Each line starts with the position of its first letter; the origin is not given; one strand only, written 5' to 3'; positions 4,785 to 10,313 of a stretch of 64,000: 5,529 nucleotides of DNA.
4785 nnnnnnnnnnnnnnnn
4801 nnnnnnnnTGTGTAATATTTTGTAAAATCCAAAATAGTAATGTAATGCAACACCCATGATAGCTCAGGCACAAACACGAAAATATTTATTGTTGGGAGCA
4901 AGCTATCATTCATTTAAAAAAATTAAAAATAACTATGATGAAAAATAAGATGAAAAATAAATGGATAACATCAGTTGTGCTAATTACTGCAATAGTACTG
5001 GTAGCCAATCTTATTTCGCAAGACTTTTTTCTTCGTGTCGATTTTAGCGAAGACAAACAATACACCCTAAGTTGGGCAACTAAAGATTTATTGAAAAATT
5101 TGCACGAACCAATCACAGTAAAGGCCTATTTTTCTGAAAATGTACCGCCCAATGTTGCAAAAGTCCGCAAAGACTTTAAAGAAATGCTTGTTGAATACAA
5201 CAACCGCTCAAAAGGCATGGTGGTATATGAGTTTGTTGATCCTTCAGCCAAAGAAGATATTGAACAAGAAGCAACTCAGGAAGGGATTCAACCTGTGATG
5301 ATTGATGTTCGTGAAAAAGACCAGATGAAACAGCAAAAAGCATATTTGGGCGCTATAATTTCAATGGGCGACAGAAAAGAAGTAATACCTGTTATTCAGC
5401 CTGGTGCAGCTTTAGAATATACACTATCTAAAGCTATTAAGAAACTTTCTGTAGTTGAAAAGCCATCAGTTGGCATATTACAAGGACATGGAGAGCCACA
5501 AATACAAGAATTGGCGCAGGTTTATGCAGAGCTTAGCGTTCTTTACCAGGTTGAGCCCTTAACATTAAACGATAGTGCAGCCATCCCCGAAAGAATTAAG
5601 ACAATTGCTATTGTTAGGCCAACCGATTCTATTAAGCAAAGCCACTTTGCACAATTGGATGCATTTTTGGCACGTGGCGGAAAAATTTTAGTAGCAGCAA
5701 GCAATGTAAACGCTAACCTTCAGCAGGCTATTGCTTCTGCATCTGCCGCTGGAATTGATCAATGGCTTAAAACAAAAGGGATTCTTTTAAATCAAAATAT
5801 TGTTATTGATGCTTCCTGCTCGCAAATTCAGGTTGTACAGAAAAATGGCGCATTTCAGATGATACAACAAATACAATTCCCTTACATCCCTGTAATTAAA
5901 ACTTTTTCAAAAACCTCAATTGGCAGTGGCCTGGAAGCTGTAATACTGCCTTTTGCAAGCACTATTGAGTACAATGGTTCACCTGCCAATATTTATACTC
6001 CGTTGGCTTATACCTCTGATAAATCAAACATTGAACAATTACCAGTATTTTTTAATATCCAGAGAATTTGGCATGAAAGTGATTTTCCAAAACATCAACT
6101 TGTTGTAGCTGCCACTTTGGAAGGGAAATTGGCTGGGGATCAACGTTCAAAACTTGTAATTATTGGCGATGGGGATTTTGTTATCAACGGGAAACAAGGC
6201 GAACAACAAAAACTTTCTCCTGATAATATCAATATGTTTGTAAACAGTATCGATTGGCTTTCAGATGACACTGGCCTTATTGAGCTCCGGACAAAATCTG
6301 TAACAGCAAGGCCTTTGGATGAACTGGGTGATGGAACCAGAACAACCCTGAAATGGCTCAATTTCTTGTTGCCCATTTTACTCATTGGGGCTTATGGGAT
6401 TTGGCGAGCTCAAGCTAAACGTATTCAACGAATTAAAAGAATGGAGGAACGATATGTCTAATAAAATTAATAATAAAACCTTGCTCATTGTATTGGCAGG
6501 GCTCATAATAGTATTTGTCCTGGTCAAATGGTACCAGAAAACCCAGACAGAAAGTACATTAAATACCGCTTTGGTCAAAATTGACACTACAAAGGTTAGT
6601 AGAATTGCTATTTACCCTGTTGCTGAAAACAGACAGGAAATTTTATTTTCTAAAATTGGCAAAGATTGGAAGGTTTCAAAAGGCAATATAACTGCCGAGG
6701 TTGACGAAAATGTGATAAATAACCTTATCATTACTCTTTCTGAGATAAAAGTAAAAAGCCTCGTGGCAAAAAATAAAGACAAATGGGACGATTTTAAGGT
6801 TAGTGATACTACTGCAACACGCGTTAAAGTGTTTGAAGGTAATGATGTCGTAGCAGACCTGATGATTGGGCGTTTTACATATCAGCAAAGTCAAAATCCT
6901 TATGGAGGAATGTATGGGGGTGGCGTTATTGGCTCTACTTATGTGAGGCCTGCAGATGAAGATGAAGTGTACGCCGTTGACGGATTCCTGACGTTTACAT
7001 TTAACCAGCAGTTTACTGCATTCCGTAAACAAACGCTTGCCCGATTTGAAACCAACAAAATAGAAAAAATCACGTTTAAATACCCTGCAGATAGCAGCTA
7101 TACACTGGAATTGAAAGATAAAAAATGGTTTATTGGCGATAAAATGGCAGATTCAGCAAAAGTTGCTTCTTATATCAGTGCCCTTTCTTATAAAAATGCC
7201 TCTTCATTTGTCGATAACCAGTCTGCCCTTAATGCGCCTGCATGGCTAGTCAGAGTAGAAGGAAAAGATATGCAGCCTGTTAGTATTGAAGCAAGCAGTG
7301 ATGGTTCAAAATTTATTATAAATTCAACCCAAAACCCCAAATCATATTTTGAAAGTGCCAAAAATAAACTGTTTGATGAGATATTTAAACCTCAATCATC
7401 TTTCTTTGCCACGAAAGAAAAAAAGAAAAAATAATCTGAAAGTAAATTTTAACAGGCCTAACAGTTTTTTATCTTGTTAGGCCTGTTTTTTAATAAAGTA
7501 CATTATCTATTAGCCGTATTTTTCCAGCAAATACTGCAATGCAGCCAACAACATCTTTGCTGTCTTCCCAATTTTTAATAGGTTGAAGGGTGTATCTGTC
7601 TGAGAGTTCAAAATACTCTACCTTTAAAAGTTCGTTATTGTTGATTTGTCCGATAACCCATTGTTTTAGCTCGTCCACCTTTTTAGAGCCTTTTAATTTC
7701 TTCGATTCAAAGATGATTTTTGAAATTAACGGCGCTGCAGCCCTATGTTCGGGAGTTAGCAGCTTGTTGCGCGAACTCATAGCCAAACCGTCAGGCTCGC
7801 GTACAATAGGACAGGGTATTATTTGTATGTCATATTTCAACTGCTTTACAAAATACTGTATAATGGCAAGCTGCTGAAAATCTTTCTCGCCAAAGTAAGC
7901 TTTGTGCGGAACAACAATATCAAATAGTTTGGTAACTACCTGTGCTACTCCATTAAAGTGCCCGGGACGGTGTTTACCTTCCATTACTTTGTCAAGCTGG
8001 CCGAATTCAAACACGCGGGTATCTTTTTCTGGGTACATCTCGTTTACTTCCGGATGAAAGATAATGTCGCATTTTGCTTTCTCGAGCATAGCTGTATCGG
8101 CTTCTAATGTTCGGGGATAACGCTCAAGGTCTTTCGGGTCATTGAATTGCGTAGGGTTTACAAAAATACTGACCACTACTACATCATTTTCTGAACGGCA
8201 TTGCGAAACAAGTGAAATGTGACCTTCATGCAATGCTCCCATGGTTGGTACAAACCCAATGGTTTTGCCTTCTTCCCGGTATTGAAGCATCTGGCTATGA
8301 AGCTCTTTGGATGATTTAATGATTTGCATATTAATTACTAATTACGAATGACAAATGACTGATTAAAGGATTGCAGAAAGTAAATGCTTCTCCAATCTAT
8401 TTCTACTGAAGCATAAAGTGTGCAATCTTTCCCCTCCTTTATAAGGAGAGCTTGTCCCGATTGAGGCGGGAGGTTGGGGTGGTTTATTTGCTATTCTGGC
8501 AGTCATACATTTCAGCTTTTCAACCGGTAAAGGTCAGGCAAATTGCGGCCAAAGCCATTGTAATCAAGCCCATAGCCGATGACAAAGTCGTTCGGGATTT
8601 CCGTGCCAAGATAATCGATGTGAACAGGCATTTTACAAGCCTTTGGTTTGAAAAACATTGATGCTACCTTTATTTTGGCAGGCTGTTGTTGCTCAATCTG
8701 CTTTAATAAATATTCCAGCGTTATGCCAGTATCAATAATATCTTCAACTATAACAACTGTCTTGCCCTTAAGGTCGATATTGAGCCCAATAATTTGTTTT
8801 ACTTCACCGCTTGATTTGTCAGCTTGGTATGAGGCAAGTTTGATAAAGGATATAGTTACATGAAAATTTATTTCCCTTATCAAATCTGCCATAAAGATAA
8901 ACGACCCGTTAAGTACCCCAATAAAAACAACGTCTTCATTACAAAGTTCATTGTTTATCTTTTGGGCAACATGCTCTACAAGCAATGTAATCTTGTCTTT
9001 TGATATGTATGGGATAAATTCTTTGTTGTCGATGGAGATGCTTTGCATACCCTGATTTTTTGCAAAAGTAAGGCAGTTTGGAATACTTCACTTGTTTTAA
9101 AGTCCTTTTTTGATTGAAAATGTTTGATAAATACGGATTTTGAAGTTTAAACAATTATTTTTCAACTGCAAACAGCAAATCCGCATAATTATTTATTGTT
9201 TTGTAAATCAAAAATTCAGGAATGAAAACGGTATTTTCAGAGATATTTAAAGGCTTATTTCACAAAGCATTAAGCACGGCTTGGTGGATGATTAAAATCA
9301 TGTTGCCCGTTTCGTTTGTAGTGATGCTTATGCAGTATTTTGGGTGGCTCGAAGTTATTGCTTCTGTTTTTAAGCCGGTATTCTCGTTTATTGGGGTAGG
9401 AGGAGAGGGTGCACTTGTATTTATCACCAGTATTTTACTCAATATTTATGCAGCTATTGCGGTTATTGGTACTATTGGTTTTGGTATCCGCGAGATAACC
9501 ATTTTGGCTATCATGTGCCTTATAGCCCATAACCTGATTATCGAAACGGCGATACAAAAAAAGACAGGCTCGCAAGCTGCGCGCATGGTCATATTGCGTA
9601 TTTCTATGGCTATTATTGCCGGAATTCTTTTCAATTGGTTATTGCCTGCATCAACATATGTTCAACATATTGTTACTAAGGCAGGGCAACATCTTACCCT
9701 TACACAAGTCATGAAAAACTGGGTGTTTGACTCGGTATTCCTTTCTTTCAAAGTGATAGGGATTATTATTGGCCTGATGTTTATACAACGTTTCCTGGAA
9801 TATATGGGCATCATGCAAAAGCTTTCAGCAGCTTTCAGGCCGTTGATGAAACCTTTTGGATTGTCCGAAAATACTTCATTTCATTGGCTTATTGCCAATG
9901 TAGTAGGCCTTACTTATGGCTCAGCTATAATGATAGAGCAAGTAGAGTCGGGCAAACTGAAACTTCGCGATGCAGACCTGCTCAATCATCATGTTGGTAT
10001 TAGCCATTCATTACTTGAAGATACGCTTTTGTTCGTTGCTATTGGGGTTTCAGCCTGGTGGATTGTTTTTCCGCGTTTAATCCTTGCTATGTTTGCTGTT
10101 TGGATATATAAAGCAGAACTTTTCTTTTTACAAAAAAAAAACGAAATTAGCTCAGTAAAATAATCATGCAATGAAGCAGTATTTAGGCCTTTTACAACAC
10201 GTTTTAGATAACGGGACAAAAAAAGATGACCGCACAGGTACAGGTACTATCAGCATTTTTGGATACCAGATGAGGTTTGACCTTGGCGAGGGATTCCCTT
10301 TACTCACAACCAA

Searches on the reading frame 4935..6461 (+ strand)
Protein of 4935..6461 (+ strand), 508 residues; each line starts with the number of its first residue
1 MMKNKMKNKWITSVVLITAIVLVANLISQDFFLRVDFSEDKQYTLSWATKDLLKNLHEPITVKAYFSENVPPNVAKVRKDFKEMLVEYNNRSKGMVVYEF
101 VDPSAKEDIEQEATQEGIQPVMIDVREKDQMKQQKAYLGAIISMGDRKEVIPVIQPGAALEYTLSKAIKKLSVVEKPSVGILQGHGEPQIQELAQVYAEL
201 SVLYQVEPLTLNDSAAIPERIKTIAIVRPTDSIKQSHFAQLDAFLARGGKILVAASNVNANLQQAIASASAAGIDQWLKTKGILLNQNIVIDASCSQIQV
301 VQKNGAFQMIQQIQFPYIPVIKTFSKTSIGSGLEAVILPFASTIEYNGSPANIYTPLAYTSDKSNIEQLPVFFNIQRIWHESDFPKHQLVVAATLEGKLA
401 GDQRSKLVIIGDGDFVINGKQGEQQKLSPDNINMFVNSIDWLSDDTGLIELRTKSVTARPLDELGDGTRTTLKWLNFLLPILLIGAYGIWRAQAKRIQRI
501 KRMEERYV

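Call 57: search_protein_families(library=pfam, proteins=[window:4935-6461:+], max_evalue=0.0001)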
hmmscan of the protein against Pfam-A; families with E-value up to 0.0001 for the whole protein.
window:4935-6461:+ (508 aa): 2 families
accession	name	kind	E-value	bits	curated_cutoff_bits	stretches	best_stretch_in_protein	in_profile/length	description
PF09822.16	ABC_transp_aux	-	6.6e-52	177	34.7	1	176-436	1-286/288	ABC-type uncharacterized transport system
PF23357.1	DUF7088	-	4.6e-30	104.3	27.8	1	39-143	1-105/105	Domain of unknown function (DUF7088)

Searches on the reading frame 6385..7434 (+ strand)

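Call 57: search_protein_families(library=pfam, proteins=[window:6385-7434:+], max_evalue=0.0001)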
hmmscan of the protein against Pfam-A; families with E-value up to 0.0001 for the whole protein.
window:6385-7434:+ (349 aa): 1 family
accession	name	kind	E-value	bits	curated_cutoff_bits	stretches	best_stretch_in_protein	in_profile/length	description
PF14238.11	DUF4340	-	2.3e-21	77.3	25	1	103-281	8-174/183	Domain of unknown function (DUF4340)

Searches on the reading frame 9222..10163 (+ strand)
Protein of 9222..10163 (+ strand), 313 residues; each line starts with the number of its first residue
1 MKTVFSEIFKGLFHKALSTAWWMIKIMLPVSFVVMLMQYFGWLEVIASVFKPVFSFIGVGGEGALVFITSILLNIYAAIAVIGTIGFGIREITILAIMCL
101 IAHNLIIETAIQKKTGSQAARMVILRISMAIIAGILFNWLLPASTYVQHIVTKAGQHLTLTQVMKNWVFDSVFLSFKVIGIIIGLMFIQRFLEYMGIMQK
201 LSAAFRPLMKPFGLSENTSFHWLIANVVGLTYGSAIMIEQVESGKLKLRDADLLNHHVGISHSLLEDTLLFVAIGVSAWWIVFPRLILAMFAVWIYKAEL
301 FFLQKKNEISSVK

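Call 58: search_protein_families(library=pfam, proteins=[window:9222-10163:+], max_evalue=0.0001)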
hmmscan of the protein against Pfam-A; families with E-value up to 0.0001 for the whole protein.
window:9222-10163:+ (313 aa): 1 family
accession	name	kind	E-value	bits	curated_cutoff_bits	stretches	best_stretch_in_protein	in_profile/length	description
PF07670.19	Gate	-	1e-14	55.2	29.6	2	176-240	2-68/104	Nucleoside recognition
